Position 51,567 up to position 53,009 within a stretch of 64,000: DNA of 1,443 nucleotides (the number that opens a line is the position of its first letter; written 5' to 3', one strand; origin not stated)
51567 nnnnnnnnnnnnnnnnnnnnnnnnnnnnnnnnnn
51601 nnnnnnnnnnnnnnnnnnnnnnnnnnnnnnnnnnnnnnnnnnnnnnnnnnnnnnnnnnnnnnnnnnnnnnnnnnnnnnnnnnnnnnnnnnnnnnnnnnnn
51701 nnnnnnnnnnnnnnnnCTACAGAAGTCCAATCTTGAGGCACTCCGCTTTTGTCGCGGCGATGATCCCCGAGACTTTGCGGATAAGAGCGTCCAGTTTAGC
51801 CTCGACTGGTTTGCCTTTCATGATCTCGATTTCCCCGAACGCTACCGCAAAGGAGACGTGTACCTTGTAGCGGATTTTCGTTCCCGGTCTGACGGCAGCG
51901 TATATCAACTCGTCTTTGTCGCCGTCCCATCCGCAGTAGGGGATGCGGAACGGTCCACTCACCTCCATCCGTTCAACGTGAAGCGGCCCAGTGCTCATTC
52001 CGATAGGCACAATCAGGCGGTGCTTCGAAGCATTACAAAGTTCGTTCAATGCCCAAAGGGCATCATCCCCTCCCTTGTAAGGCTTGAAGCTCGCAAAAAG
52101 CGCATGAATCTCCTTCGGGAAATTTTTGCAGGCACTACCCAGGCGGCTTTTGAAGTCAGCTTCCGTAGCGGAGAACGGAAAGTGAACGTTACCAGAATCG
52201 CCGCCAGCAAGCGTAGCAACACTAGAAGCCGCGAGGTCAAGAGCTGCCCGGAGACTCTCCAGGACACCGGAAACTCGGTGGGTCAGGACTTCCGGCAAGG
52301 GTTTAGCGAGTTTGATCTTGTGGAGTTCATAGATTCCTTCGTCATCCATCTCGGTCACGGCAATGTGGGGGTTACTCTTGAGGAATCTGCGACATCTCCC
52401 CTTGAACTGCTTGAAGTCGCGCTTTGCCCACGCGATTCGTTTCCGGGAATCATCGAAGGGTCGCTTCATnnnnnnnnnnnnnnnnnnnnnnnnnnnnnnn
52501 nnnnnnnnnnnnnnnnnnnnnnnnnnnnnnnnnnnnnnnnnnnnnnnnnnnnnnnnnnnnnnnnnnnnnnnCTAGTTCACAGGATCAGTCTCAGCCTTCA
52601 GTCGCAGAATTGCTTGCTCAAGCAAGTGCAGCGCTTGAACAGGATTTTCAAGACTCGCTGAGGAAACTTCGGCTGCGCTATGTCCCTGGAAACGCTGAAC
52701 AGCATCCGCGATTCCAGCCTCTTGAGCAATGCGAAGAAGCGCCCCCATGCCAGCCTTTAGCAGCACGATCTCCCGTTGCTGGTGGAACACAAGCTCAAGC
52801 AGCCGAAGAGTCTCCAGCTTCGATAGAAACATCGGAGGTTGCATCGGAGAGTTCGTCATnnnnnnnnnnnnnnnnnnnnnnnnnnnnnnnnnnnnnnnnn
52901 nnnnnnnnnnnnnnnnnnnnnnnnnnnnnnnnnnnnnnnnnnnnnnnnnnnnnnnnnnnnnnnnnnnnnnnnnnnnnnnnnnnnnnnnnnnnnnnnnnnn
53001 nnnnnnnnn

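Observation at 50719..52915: Transposon-like 2.2-kb insertion splits murG from murC: 8-bp target duplication and 23-bp inverted repeats, but no known transposase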

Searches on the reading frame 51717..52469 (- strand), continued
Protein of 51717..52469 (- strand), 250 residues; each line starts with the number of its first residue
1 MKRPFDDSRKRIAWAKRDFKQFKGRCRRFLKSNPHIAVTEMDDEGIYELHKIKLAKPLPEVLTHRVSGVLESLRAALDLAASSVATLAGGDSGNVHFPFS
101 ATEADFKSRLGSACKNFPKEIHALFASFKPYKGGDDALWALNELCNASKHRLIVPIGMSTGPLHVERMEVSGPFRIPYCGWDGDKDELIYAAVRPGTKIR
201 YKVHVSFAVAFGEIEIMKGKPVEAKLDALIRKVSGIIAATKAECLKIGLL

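Call 83: find_encoding_contigs(protein=P0008, flank=3500, max_places=3)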
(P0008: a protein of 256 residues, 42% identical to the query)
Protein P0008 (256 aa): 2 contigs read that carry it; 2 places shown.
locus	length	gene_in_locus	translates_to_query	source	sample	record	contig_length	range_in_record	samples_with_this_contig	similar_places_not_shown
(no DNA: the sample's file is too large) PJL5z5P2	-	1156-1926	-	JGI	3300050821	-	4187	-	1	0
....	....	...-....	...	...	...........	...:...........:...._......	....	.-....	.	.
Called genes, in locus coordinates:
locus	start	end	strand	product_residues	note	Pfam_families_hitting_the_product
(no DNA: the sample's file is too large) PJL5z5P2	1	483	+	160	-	?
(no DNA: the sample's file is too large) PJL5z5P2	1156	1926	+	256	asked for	-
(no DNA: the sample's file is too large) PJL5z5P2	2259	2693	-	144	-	-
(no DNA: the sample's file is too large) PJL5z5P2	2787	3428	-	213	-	PF00072:Response_reg, PF00196:GerE, PF08281:Sigma70_r4_2 (weak)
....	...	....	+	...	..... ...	-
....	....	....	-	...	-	-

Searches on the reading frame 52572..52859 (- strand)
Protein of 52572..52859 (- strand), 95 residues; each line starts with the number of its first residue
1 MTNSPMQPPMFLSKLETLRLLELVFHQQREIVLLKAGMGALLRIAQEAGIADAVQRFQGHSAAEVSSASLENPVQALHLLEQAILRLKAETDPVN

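Call 6: search_protein_families(library=pfam, proteins=[window:52572-52859:-], max_evalue=1)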
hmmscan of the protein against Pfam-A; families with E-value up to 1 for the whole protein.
window:52572-52859:- (95 aa): 0 families

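Call 7: search_protein_families(library=phrogs, proteins=[window:52572-52859:-], max_evalue=1)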
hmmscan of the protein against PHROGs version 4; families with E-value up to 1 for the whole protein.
window:52572-52859:- (95 aa): 0 families

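Call 8: search_protein_families(library=padloc, proteins=[window:52572-52859:-], max_evalue=1)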
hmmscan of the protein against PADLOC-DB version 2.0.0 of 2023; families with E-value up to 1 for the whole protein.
window:52572-52859:- (95 aa): 1 family
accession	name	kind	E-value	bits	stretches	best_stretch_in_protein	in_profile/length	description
PDLC01797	CARF1--CARF_HEPN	-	0.016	12.3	1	39-92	177-230/428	-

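Call 9: search_protein_families(library=ncbifam, proteins=[window:52572-52859:-], max_evalue=1)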
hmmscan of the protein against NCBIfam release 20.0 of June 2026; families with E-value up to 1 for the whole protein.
window:52572-52859:- (95 aa): 0 families

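Call 66: find_homologous_proteins(query=window:52572-52859:-, max_evalue=0.01)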
Query window:52572-52859:- (95 aa): 1 proteins with E <= 0.01 among 6 candidates.
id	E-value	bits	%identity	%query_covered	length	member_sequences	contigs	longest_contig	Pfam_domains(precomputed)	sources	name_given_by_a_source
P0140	9.5e-48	178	100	95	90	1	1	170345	-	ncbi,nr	ncbi:MAG TPA: hypothetical protein VNK82_09905 [Terriglobales bacterium]|nr:hypothetical protein [Te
